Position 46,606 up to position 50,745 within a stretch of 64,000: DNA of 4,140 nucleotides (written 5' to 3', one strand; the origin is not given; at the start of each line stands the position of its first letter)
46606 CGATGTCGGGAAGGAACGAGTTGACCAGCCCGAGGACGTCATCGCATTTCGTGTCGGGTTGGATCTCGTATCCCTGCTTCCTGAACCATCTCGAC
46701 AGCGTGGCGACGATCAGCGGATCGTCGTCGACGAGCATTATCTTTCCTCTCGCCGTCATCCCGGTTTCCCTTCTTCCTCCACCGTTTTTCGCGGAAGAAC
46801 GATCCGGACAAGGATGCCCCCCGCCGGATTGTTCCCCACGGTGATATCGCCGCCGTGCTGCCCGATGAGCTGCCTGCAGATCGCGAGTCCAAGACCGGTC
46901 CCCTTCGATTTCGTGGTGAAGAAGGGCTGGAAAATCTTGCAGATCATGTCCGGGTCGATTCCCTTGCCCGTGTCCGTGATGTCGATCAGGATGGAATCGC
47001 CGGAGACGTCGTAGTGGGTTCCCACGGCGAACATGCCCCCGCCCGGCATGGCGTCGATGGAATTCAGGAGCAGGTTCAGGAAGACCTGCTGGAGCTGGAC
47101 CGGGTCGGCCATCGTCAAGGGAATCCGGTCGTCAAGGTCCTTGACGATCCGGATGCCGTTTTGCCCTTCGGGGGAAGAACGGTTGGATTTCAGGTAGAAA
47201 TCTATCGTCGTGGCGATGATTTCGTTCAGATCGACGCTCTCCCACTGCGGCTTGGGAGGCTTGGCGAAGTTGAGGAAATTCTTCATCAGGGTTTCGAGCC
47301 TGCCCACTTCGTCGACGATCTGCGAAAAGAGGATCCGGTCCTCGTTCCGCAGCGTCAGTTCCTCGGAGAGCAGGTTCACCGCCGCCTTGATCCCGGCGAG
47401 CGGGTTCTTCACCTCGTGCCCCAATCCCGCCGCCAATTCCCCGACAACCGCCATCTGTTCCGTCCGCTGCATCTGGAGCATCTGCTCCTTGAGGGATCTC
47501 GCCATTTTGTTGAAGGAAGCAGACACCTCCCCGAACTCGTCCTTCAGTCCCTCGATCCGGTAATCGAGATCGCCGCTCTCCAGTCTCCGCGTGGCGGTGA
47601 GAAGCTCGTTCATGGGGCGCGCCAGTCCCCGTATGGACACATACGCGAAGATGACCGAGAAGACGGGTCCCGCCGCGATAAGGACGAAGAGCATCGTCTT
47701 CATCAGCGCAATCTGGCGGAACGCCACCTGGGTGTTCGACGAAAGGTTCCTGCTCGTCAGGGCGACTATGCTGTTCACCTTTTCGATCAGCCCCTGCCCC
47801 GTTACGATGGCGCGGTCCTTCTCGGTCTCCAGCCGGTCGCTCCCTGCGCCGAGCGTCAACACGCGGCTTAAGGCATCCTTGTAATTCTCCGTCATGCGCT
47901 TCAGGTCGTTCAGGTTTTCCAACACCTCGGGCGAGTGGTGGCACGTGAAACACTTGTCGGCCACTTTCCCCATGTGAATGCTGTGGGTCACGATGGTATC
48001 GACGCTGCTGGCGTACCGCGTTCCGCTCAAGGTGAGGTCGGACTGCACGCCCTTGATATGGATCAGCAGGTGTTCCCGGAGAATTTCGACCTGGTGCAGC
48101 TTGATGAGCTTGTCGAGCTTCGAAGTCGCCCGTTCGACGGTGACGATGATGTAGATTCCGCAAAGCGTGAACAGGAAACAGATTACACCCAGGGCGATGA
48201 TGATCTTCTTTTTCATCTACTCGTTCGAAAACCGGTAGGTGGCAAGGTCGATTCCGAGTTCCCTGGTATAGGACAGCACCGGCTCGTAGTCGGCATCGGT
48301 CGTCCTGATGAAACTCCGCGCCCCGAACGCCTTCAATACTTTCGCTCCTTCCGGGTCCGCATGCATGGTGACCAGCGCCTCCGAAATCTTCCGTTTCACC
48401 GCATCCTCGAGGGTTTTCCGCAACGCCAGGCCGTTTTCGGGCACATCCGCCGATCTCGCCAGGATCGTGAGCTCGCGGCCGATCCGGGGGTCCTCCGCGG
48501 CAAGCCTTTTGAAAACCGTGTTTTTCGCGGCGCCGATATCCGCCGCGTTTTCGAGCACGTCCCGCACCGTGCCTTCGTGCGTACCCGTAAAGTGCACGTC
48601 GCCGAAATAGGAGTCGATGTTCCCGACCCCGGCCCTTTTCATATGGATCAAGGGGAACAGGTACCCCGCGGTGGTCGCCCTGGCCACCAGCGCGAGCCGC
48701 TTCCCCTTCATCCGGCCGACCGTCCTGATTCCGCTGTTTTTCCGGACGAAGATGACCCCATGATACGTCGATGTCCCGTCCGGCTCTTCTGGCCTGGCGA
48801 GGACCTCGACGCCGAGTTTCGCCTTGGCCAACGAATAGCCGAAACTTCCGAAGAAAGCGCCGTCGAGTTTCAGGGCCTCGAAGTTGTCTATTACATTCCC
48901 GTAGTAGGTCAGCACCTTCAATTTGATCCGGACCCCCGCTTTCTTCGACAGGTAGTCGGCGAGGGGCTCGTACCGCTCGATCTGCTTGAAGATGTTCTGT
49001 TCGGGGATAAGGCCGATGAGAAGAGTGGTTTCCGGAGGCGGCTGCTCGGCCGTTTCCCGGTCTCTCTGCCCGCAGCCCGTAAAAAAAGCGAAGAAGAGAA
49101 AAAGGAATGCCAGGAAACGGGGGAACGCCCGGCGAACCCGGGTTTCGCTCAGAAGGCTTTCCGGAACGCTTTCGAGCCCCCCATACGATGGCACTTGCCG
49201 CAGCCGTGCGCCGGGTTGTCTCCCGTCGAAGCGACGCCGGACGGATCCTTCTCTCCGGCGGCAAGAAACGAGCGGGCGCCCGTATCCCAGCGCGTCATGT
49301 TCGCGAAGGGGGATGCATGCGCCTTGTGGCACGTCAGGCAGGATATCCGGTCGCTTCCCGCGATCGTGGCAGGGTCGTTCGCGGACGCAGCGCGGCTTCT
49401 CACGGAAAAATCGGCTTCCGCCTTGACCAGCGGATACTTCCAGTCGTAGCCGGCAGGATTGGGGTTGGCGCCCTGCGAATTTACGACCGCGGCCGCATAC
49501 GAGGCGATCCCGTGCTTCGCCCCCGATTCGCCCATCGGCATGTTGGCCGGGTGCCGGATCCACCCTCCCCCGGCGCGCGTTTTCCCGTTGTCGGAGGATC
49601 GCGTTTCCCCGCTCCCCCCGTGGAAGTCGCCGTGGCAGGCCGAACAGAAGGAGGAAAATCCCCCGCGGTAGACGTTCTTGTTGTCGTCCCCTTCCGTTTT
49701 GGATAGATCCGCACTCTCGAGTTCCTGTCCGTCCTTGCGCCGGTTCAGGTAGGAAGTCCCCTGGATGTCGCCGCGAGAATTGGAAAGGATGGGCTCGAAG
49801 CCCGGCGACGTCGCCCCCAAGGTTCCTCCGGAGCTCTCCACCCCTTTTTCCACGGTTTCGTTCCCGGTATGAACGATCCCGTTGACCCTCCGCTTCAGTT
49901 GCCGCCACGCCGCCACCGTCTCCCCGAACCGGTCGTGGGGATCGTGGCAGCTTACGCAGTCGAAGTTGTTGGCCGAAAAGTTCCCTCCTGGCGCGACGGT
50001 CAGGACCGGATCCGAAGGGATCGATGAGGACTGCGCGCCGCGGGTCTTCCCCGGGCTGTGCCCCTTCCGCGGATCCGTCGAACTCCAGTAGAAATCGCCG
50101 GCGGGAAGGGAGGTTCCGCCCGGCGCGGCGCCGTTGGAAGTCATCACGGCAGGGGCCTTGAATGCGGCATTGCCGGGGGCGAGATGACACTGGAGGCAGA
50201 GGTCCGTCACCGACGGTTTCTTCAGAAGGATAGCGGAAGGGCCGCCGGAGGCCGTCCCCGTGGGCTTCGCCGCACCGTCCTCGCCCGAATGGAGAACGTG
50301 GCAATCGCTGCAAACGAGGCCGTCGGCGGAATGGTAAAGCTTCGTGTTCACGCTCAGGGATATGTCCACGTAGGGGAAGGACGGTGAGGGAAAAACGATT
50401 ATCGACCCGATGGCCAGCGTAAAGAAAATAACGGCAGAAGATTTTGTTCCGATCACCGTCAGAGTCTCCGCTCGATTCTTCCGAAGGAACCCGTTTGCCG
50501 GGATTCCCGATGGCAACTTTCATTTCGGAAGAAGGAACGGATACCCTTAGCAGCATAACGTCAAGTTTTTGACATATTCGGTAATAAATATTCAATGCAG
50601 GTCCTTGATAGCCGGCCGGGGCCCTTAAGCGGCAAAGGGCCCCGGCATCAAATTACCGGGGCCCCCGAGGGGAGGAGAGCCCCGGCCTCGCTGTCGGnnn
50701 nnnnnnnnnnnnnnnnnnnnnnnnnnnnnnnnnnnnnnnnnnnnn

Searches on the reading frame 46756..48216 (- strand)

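Call 58: search_protein_families(library=pfam, proteins=[window:46756-48216:-], max_evalue=0.00001)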
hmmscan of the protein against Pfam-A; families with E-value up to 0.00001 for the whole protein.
window:46756-48216:- (486 aa): 3 families
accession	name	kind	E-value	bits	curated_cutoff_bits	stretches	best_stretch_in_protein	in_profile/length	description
PF02518.31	HATPase_c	-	5e-26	91.8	26.4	1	371-477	2-110/111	Histidine kinase-, DNA gyrase B-, and HSP90-like ATPase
PF00512.31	HisKA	-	7.2e-12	45.6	26.9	1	259-319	3-62/66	His Kinase A (phospho-acceptor) domain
PF00672.30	HAMP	-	7.6e-12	45.8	25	1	195-244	3-53/53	HAMP domain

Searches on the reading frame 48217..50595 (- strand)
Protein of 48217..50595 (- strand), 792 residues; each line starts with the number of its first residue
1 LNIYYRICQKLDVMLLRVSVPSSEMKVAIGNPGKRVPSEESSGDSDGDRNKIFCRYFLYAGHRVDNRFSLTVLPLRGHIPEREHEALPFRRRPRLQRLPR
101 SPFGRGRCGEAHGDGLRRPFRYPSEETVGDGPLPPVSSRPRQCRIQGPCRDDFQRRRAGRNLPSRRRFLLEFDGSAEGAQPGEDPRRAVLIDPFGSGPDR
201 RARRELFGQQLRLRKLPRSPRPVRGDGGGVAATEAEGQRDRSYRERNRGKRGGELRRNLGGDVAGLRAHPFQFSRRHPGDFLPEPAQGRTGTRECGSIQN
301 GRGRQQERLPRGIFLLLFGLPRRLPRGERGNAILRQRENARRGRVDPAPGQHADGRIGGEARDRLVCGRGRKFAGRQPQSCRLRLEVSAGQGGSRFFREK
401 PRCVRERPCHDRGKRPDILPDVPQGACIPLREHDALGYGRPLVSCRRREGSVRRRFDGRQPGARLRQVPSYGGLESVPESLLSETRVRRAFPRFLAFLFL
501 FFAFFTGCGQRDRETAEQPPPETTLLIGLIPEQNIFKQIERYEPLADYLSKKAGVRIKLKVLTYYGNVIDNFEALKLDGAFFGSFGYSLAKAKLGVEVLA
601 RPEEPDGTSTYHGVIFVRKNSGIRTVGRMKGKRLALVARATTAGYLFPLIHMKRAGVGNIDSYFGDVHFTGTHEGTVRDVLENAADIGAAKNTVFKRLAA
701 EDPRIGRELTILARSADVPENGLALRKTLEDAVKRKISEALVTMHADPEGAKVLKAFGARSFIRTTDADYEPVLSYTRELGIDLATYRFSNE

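Call 58: search_protein_families(library=pfam, proteins=[window:48217-50595:-], max_evalue=0.00001)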
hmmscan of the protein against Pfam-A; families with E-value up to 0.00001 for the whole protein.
window:48217-50595:- (792 aa): 1 family
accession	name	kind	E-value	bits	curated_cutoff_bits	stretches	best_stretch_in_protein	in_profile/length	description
PF12974.12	Phosphonate-bd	-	1.8e-61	208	27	1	527-770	1-242/242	ABC transporter, phosphonate, periplasmic substrate-binding protein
